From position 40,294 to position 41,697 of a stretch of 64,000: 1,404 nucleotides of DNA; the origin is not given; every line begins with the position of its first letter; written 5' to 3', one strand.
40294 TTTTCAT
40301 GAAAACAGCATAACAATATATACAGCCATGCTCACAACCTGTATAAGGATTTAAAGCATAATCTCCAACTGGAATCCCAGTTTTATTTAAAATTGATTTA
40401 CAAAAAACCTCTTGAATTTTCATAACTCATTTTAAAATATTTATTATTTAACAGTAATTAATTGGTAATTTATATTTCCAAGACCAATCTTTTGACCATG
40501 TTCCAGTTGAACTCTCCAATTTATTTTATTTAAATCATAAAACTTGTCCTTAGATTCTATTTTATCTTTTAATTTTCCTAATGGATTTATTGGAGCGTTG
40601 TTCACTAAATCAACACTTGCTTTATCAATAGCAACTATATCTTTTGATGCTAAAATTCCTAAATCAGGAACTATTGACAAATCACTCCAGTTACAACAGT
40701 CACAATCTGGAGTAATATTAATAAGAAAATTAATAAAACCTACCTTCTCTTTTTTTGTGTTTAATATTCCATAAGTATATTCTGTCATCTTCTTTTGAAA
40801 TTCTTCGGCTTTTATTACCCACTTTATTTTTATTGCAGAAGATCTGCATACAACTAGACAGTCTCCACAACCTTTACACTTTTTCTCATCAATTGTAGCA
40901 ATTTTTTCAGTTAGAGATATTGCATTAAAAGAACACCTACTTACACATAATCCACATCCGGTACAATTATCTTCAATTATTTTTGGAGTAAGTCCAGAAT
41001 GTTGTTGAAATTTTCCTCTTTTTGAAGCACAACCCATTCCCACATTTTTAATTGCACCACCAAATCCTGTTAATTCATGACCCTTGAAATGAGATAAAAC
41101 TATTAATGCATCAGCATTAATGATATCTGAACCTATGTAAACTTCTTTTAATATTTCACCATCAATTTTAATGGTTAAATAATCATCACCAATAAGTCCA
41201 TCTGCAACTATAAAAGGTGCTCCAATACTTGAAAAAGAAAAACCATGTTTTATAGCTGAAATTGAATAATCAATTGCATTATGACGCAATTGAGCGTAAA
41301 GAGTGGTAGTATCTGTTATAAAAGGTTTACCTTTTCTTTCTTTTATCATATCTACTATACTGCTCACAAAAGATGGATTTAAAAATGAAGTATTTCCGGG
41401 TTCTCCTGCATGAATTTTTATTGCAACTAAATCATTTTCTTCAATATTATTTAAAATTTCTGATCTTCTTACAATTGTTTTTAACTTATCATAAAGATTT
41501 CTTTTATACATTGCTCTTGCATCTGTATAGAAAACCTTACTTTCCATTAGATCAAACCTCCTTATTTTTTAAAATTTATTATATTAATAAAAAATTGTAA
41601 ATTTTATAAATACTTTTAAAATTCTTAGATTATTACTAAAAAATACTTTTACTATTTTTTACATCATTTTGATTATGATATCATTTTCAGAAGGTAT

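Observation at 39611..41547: Inverted two-gene module: DUF362/2x[4Fe-4S] protein plus SPL-like radical SAM enzyme inserted between ftsK and rimO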

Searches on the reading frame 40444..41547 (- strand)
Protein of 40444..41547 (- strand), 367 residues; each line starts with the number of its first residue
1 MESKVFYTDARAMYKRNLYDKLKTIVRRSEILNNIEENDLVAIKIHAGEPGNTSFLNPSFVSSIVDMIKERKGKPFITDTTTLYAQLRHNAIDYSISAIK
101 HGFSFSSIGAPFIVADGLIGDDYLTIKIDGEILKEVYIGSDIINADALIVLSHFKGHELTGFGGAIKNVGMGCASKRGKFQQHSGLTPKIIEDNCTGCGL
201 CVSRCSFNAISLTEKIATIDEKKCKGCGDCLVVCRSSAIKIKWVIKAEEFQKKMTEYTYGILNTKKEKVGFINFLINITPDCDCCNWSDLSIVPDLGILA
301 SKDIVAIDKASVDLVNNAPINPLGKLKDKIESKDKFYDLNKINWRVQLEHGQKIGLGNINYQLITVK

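Call 3: search_protein_families(library=pfam, proteins=[window:40444-41547:-], max_evalue=0.01)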
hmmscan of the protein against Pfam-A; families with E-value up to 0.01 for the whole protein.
window:40444-41547:- (367 aa): 12 families
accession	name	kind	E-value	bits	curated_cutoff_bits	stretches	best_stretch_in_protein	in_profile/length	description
PF04015.17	DUF362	-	6.1e-50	170.5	24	1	41-313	1-200/200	Domain of unknown function (DUF362)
PF00037.32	Fer4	-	1e-11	44.6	21.1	2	188-211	1-24/24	4Fe-4S binding domain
PF12837.12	Fer4_6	-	2.8e-10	40.1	25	2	216-239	1-24/24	4Fe-4S binding domain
PF12838.12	Fer4_7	-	4.6e-10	40.3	27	2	194-237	1-51/52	4Fe-4S dicluster domain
PF12797.12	Fer4_2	-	4.4e-08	33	24.5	2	188-206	3-21/22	4Fe-4S binding domain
PF14697.11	Fer4_21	-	5.3e-08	33.3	35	2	189-211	35-58/59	4Fe-4S dicluster domain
PF13187.11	Fer4_9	-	5.6e-06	26.7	27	1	194-239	1-52/52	4Fe-4S dicluster domain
PF25160.1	LdpA_Fe-S-bd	-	6.8e-06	26.2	27.6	0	189-212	22-45/49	LdpA Fe-S cluster-binding domain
PF13237.11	Fer4_10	-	1.2e-05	25.6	25.5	2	189-234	3-52/53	4Fe-4S dicluster domain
PF13484.11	Fer4_16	-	0.00015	22.9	30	0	194-215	1-23/66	4Fe-4S double cluster binding domain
PF09861.14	Lar_N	-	0.0003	20.5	23.3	1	135-185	144-194/204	Lactate racemase N-terminal domain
PF13459.11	Fer4_15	-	0.0015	19.6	22.4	0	193-206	6-19/66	4Fe-4S single cluster domain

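Call 4: search_protein_families(library=ncbifam, proteins=[window:40444-41547:-], max_evalue=0.01)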
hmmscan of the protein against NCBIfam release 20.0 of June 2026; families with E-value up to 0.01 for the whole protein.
window:40444-41547:- (367 aa): 66 families (the best 25 are shown)
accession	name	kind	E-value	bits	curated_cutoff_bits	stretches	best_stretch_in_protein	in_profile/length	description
NF040770.1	hetero_SS_HdrA2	exception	1.4e-12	46.6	1100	1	183-245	567-629/777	CoB-CoM heterodisulfide reductase HdrA2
NF005504.0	PRK07118.1-3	equivalog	2.7e-12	46.6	437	1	184-240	210-266/293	Fe-S cluster domain-containing protein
NF043069.1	T4HPD_activ_SAM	equivalog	2.4e-10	40.3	425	1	190-241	48-99/299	trans-4-hydroxy-L-proline dehydratase activase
NF041891.1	hdrA_Methbact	equivalog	2.5e-10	39.2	1300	1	189-275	568-650/762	ferredoxin:CoB-CoM heterodisulfide reductase subunit HdrA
NF005503.0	PRK07118.1-2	equivalog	5e-10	39.1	252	1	193-241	138-186/292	RnfABCDGE type electron transport complex subunit B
NF038196.1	ferrodoxin_EFR1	subfamily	3e-09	37.3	75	1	191-243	182-233/242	EFR1 family ferrodoxin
NF058577.1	FdxA_fam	equivalog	3.2e-09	36.8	65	1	190-238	4-52/52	4Fe-4S ferredoxin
NF045790.1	OxalOxreddelta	equivalog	1.1e-08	34.6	230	1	188-240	255-307/316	oxalate oxidoreductase subunit delta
TIGR02179.1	PorD_KorD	subfamily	1.5e-08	34.6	60.05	1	185-241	17-74/78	2-oxoacid:acceptor oxidoreductase, delta subunit, pyruvate/2-ketoisovalerate family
TIGR02700.1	flavo_MJ0208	hypoth_equivalog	1.5e-08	34.2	251.35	1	189-241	144-196/234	dihydromethanopterin reductase (acceptor)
TIGR04105.1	FeFe_hydrog_B1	subfamily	2.2e-08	33.2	450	1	191-239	109-159/462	monomeric [FeFe] hydrogenase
NF005506.0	PRK07118.1-5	equivalog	2.8e-08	33.5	388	1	187-241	135-189/279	Fe-S cluster domain-containing protein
TIGR01944.1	rnfB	subfamily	3.6e-08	33.2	68.7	1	188-250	108-171/190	RnfABCDGE type electron transport complex subunit B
NF042909.1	FMH_DH_FwdF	exception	7.4e-08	31.9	375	1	165-261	194-297/336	tungsten-dependent formylmethanofuran dehydrogenase subunit FwdF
NF041836.1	rnfB_Methano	equivalog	7.5e-08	32.1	445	1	190-242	213-265/265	Rnf electron transport complex subunit RnfB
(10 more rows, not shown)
